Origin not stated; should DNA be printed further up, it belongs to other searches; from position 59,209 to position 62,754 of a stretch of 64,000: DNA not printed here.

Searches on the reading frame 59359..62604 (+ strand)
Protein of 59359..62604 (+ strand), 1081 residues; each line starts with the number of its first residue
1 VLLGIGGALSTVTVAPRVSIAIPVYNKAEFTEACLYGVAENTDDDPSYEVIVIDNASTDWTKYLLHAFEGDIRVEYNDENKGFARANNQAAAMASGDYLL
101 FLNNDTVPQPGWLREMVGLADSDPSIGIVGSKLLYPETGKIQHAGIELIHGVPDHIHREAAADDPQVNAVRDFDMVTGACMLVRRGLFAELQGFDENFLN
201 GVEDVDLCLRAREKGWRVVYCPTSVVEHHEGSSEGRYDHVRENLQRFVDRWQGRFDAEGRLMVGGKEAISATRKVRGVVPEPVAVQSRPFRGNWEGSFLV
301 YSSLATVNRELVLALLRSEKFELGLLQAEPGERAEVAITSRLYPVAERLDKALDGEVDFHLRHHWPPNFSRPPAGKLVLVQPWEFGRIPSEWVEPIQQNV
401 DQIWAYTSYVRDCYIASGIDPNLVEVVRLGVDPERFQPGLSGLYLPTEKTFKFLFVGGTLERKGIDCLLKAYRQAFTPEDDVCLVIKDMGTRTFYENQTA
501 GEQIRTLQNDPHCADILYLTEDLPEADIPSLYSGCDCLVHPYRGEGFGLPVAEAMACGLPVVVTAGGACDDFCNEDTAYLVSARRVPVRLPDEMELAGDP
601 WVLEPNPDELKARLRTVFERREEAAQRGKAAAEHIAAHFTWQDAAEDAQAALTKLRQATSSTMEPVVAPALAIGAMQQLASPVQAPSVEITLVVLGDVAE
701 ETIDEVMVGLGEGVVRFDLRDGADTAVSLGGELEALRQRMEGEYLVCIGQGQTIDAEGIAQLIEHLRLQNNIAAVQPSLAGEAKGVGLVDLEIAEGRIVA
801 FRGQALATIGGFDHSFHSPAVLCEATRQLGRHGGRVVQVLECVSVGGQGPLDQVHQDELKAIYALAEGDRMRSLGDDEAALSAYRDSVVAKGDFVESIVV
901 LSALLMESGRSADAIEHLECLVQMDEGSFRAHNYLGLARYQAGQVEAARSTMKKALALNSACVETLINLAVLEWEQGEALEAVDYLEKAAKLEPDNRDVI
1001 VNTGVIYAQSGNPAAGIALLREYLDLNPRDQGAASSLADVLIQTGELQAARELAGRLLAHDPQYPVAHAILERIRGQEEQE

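Call 76: search_protein_families(library=pfam, proteins=[window:59359-62604:+], max_evalue=0.0001)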
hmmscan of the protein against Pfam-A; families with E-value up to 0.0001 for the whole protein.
window:59359-62604:+ (1081 aa): 23 families
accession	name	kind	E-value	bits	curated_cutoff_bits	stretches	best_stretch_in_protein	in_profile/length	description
PF00535.33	Glycos_transf_2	-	4.4e-27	95.5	23.3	1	19-147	1-130/168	Glycosyl transferase family 2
PF13641.12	Glyco_tranf_2_3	-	1.7e-20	74.4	27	1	16-233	1-216/230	Glycosyltransferase like family 2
PF00534.26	Glycos_transf_1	-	1.6e-19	70.5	26.4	1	448-582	13-141/172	Glycosyl transferases group 1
PF13692.12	Glyco_trans_1_4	-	6.6e-18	65.8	27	1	452-584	3-127/142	Glycosyl transferases group 1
PF14559.12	TPR_19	-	9.3e-17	61.6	25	1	1008-1074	2-68/68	Tetratricopeptide repeat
PF13432.12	TPR_16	-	3.3e-16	59.8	32.7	4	905-958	7-60/65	Tetratricopeptide repeat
PF07719.23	TPR_2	-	5.2e-16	57.8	27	0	930-959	2-31/34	Tetratricopeptide repeat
PF20706.3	GT4-conflict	-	1.3e-15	57.7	26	1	432-646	173-383/385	Family 4 Glycosyltransferase in conflict systems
PF10111.15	Glyco_tranf_2_2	-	1.1e-13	51.8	27.3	1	20-226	2-214/276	Glycosyltransferase like family 2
PF13428.12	TPR_14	-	2.8e-12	46.5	23.5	0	964-1000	2-38/44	Tetratricopeptide repeat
PF13181.12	TPR_8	-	8.9e-11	41.5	25.7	0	964-996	2-34/34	Tetratricopeptide repeat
PF13632.12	Glyco_trans_2_3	-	1.5e-10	41.7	27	1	99-241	2-134/198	Glycosyl transferase family group 2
PF13414.12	TPR_11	-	2.9e-09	36.9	26.8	0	936-977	1-42/42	TPR repeat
PF13371.12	TPR_9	-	4.6e-09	36.6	35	0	979-1033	11-65/73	Tetratricopeptide repeat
PF13506.12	Glyco_transf_21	-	8.5e-09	35.6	21.7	1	88-247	23-169/174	Glycosyl transferase family 21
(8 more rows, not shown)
